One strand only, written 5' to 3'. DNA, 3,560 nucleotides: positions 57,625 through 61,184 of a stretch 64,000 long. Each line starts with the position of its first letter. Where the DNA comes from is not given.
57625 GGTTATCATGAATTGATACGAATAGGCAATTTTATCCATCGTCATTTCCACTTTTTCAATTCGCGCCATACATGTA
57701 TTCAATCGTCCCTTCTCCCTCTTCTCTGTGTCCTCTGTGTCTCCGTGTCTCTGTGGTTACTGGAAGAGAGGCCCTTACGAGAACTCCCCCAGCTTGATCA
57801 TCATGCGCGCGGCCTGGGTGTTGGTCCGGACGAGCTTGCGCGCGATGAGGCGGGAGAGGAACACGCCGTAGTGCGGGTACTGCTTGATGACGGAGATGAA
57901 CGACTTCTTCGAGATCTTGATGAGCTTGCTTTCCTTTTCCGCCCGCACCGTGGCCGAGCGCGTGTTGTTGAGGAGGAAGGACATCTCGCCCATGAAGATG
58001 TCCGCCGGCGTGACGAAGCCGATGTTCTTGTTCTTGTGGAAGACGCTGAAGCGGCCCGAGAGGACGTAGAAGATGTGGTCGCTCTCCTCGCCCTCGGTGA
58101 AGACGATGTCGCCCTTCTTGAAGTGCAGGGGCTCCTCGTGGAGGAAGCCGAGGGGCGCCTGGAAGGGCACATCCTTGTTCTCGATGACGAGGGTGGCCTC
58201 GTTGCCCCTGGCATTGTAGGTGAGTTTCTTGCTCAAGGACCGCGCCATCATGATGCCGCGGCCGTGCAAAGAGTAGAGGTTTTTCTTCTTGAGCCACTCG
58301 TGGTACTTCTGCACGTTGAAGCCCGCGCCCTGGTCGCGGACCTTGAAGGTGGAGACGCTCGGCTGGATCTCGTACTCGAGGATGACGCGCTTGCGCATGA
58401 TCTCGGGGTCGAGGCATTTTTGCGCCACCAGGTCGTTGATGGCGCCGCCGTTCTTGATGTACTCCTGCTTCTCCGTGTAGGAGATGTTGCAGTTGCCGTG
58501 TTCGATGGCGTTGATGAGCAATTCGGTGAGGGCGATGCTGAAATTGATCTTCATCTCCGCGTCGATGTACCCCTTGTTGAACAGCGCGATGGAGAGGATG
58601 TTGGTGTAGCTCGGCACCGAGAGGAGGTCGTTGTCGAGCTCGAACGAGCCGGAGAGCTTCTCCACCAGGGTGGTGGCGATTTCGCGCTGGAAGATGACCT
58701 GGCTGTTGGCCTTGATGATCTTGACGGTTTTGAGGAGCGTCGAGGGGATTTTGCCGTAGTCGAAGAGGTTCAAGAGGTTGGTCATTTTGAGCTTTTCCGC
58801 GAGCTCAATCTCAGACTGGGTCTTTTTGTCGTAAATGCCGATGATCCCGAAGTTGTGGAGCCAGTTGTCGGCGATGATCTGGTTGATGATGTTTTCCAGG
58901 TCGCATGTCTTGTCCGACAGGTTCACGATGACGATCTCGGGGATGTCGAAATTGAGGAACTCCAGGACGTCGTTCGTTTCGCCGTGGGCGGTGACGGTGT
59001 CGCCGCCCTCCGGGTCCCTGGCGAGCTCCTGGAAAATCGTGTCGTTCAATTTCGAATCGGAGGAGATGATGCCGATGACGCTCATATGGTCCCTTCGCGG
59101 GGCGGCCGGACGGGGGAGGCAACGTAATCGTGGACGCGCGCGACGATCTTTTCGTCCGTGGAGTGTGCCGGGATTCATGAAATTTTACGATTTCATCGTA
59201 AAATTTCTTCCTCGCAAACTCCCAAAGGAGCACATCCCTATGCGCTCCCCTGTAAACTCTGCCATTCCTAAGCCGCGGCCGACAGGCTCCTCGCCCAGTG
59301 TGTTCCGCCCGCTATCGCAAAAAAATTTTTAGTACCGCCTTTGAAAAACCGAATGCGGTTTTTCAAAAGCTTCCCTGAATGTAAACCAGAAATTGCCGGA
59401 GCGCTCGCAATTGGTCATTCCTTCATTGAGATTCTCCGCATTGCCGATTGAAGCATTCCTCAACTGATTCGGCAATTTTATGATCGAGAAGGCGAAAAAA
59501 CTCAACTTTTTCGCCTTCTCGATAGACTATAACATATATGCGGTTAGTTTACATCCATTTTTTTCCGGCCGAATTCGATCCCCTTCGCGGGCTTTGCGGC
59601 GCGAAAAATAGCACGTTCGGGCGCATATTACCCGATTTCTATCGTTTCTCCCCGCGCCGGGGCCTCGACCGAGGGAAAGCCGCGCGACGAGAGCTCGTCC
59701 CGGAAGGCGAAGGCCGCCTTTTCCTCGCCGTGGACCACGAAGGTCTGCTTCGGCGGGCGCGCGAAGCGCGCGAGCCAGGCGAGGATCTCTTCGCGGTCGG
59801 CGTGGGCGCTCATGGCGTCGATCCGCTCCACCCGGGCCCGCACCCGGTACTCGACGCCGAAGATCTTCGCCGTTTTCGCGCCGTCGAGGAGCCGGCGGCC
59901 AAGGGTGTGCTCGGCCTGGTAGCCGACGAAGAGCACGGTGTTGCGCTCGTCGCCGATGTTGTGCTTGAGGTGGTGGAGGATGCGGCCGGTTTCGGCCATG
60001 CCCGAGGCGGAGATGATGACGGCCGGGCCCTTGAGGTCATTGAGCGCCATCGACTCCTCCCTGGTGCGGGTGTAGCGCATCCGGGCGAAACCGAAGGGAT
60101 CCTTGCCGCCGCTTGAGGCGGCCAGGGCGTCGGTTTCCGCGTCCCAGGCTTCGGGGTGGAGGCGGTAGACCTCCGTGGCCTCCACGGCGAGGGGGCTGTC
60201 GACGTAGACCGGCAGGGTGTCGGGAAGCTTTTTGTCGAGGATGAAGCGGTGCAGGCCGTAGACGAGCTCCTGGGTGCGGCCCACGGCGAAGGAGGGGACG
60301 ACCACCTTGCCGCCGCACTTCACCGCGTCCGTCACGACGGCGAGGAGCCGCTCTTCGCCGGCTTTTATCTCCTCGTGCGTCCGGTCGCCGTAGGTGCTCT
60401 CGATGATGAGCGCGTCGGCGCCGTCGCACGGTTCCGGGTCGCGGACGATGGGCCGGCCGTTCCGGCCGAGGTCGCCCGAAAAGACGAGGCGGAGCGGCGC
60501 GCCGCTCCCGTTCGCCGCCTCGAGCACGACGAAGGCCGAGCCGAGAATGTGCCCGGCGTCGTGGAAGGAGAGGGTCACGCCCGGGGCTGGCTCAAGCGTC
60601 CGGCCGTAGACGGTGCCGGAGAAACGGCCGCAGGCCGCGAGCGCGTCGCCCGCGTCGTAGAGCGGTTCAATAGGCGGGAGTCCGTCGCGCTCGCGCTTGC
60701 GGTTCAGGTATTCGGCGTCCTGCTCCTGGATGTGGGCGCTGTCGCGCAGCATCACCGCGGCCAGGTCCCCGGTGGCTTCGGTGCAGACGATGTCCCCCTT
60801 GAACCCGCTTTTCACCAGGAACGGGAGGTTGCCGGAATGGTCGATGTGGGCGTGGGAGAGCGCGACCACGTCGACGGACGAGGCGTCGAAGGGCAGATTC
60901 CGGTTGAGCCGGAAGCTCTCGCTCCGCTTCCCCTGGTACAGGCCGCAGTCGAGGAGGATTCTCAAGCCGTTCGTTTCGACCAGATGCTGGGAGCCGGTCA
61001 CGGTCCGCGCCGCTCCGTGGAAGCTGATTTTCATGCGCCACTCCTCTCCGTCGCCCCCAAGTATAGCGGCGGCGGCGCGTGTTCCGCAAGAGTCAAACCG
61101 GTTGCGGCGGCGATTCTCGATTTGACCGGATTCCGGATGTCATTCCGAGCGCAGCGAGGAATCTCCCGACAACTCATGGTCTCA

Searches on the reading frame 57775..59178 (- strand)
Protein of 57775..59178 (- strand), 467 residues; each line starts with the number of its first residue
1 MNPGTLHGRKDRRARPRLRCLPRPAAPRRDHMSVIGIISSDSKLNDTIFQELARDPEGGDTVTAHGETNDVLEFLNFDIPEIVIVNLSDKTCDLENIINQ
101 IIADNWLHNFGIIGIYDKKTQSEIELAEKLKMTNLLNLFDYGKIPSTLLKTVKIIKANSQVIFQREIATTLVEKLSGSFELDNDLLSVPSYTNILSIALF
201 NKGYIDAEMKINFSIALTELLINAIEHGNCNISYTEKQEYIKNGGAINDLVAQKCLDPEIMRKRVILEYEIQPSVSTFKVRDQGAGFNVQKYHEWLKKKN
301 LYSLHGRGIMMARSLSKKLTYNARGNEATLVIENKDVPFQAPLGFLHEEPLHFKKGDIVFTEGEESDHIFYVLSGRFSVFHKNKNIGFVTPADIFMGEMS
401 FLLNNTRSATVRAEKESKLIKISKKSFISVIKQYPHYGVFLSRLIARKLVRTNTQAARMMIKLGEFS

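Call 74: search_protein_families(library=pfam, proteins=[window:57775-59178:-], max_evalue=0.00001)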
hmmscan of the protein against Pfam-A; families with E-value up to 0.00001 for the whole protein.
window:57775-59178:- (467 aa): 2 families
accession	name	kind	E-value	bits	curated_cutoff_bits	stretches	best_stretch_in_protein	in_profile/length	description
PF00027.35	cNMP_binding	-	1.6e-19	70.1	27.5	1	351-434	2-89/89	Cyclic nucleotide-binding domain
PF13581.12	HATPase_c_2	-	5.2e-10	39.9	27.4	1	206-331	25-126/127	Histidine kinase-like ATPase domain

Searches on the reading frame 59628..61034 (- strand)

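Call 74: search_protein_families(library=pfam, proteins=[window:59628-61034:-], max_evalue=0.00001)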
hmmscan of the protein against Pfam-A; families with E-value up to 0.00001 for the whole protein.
window:59628-61034:- (468 aa): 5 families
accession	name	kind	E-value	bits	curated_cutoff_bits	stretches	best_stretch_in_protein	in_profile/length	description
PF10996.14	Beta-Casp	-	2e-42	144.9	27.7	1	254-382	1-120/120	Beta-Casp domain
PF07521.17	RMMBL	-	5e-16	58.9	21.6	1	396-453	2-58/63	Zn-dependent metallo-hydrolase RNA specificity domain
PF00753.33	Lactamase_B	-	1.5e-09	38.5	22.7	1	14-98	6-88/196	Metallo-beta-lactamase superfamily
PF12706.13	Lactamase_B_2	-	1.7e-07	31.5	27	1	25-92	2-70/200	Beta-lactamase superfamily domain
PF16661.11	Lactamase_B_6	-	3.8e-06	26.9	27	1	18-170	1-148/193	Metallo-beta-lactamase superfamily domain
